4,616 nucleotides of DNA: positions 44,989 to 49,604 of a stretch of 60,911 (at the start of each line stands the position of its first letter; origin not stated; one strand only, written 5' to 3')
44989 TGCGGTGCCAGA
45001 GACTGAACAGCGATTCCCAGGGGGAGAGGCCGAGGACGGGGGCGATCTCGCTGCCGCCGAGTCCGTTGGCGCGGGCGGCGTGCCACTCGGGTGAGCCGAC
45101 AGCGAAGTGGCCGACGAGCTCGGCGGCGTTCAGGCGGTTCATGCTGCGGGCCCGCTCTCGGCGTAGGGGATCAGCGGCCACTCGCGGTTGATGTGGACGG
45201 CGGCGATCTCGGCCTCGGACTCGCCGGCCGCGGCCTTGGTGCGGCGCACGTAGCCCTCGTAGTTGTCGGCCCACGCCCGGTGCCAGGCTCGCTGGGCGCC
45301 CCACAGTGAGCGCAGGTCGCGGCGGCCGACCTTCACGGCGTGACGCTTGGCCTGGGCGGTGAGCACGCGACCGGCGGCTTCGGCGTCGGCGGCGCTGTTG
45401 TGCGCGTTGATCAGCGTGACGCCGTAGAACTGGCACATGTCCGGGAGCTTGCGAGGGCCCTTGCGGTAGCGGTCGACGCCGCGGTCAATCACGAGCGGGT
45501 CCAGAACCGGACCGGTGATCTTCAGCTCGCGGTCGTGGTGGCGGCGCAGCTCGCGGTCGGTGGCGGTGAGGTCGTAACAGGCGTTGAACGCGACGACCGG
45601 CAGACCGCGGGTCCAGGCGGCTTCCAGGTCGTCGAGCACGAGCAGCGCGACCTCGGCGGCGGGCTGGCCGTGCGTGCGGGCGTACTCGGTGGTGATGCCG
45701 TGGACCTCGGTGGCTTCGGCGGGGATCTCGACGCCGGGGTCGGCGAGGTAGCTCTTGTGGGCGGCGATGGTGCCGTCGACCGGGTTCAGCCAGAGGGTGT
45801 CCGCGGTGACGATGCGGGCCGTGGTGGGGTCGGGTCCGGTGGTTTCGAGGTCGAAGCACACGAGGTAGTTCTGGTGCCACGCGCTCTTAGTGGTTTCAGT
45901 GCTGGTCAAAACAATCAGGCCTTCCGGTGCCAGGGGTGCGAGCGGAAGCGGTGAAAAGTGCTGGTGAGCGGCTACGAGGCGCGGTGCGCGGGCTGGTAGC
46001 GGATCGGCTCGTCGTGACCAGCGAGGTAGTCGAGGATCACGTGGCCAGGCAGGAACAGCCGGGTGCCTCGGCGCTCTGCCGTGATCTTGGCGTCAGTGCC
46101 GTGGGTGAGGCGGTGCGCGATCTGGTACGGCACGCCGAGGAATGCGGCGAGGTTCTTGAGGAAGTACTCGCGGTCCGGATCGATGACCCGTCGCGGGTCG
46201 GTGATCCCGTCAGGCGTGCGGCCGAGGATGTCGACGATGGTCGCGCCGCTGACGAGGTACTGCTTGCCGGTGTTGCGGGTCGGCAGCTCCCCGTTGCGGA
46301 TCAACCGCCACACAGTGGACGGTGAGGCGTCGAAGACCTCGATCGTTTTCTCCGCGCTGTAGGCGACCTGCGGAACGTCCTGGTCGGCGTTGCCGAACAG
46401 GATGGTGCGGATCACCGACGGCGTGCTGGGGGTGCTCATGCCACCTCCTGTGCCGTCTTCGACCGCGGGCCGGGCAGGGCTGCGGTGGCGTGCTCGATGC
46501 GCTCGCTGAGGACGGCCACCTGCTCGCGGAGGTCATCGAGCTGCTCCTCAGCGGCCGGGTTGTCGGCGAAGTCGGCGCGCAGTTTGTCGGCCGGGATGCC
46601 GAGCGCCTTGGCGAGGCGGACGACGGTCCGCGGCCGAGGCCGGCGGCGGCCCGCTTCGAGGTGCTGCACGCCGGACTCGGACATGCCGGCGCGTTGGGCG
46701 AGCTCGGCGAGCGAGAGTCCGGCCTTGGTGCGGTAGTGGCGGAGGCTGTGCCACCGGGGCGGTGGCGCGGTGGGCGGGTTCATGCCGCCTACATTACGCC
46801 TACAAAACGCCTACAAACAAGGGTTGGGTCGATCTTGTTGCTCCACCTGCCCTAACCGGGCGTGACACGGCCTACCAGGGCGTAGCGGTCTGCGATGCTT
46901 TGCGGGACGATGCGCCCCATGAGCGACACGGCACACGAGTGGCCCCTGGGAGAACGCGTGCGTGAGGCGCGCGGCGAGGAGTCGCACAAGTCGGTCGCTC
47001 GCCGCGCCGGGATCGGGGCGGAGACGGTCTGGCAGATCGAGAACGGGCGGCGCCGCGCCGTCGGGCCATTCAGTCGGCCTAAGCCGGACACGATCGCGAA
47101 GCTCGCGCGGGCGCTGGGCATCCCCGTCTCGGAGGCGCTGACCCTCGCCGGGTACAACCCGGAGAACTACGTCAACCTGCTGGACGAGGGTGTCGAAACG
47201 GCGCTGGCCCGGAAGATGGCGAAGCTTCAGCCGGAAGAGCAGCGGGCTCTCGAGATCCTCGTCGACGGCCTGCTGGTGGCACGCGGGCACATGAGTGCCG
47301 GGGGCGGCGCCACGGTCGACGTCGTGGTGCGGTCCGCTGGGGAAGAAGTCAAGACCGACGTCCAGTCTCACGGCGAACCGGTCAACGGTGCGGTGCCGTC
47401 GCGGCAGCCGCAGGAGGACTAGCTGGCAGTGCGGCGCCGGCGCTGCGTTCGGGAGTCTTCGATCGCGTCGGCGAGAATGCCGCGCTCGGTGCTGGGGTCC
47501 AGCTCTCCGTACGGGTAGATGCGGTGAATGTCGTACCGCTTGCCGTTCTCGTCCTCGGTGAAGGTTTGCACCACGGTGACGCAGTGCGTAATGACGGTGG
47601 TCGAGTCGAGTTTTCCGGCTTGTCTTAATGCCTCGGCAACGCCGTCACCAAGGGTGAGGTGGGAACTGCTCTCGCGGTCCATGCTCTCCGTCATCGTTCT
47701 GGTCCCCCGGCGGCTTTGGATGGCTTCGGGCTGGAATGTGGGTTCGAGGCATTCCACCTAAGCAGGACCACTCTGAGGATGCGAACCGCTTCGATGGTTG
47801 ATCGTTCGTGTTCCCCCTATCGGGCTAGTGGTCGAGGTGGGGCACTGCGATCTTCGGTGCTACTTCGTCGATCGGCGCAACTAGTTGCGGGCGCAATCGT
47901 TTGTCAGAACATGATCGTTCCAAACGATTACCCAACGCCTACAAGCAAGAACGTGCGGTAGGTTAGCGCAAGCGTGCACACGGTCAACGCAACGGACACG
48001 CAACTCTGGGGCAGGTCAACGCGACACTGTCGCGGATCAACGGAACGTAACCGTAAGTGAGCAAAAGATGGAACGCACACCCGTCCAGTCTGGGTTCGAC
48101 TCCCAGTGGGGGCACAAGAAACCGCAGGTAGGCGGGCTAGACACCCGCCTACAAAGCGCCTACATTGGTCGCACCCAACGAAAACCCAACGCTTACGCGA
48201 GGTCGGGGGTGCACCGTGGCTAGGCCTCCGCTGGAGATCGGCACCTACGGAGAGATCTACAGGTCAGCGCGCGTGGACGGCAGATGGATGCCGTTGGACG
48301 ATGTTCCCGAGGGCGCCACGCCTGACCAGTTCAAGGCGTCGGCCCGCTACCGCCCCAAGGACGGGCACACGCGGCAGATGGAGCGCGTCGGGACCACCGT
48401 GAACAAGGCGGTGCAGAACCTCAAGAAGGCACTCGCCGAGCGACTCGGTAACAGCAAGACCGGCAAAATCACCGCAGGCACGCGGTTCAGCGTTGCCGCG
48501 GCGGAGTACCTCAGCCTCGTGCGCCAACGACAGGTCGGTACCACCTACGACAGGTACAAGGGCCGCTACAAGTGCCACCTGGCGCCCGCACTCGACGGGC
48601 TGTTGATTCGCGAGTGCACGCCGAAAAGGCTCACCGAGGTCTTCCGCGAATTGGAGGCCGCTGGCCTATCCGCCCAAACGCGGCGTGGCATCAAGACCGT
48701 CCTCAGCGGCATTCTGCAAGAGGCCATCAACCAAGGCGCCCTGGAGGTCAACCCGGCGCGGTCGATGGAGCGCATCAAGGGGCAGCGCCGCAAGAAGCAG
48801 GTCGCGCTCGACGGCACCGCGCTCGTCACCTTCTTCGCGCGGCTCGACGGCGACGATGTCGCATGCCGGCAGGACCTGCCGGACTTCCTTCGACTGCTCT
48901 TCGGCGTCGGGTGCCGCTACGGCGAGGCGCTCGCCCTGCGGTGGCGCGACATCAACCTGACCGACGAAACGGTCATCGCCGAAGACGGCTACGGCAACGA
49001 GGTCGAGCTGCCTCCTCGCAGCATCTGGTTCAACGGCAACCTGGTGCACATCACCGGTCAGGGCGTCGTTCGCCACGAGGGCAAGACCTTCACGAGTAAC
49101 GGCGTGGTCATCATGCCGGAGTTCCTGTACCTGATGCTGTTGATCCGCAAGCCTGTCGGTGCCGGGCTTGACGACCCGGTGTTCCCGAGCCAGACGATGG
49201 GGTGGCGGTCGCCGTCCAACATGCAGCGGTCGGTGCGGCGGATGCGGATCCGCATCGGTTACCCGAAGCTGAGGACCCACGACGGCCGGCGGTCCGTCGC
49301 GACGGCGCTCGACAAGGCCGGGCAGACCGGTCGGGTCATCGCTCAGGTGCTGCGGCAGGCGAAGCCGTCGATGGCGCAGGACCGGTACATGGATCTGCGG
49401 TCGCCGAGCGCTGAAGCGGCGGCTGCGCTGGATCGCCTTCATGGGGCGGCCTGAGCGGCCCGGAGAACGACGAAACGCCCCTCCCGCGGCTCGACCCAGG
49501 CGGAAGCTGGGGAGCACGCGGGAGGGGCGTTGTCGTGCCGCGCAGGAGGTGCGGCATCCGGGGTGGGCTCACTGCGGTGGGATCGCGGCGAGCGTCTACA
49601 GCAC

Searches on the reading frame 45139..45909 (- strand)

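Call 63: search_protein_families(library=pfam, proteins=[window:45139-45909:-], max_evalue=0.001)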
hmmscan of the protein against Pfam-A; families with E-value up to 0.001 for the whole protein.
window:45139-45909:- (256 aa): 1 family
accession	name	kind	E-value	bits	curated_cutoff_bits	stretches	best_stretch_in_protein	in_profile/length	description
PF00929.31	RNase_T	-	4.2e-13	50.6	24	1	17-182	1-163/164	Exonuclease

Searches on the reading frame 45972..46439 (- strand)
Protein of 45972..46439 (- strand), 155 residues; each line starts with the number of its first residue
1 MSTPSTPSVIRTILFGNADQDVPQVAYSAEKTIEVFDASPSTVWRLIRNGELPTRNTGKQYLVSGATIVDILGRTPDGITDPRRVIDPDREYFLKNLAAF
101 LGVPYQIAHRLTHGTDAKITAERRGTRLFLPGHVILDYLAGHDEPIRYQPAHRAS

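Call 63: search_protein_families(library=pfam, proteins=[window:45972-46439:-], max_evalue=0.001)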
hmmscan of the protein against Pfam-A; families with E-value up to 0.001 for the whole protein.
window:45972-46439:- (155 aa): 1 family
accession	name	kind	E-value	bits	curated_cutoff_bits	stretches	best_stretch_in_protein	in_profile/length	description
PF12728.13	HTH_17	-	2.8e-07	31.1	27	1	27-70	2-45/51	Helix-turn-helix domain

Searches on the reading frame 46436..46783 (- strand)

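Call 75: search_protein_families(library=ncbifam, proteins=[window:46436-46783:-], max_evalue=0.01)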
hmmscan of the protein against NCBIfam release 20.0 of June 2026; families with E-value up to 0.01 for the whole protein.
window:46436-46783:- (115 aa): 10 families
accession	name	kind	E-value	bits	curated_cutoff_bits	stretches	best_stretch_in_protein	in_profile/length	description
NF041951.1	phage_RstR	subfamily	2.4e-08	34.2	80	1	13-94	6-86/108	RstR family transcriptional repressor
TIGR03070.1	couple_hipB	subfamily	7.7e-08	32.2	71.65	1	14-63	7-56/58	type II toxin-antitoxin system Y4mF family antitoxin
NF006015.0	PRK08154.1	subfamily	3.6e-05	23.1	204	1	14-90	35-111/314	anaerobic benzoate catabolism transcriptional regulator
TIGR00270.2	TIGR00270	equivalog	9.1e-05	22.3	110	1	14-63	80-129/159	multiprotein bridging factor aMBF1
NF003162.0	PRK04140.1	equivalog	0.00046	19.3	263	1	13-65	130-182/317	transcriptional regulator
NF010465.0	PRK13890.1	equivalog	0.0013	18.8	96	1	22-84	18-80/121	conjugal transfer protein TrbA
NF007257.0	PRK09706.1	subfamily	0.0014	18.5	101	1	14-65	10-61/135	transcriptional repressor DicA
NF041677.1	trans_regClgR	equivalog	0.0016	18.5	170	1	13-100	12-100/113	transcriptional regulator ClgR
NF047542.1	telomere_Tap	equivalog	0.0016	17.2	600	1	13-83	21-95/695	telomere-associated protein Tap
NF007481.0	PRK10072.1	equivalog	0.0079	16.7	110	0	14-53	38-77/96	HTH-type transcriptional regulator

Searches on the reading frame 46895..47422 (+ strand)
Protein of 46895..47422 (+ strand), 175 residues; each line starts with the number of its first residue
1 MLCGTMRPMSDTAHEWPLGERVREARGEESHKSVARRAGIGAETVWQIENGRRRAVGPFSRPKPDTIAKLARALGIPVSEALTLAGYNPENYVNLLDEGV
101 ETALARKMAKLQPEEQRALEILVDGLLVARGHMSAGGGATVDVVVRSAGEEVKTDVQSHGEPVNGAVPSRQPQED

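Call 75: search_protein_families(library=ncbifam, proteins=[window:46895-47422:+], max_evalue=0.01)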
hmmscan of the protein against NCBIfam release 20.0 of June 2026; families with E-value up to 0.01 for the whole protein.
window:46895-47422:+ (175 aa): 1 family
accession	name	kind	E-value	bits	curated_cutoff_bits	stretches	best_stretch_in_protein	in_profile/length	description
NF041951.1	phage_RstR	subfamily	0.0056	16.9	80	1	30-129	17-102/108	RstR family transcriptional repressor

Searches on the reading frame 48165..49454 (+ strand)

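Call 12: search_protein_families(library=pfam, proteins=[window:48165-49454:+], max_evalue=0.001)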
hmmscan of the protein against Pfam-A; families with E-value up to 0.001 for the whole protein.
window:48165-49454:+ (429 aa): 2 families
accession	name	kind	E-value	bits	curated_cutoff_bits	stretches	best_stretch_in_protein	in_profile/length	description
PF00589.27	Phage_integrase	-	1.6e-08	35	27.1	1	241-411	27-168/172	Phage integrase family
PF22022.2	Phage_int_M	-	2.7e-05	24.8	27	1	108-201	1-93/96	Phage integrase central domain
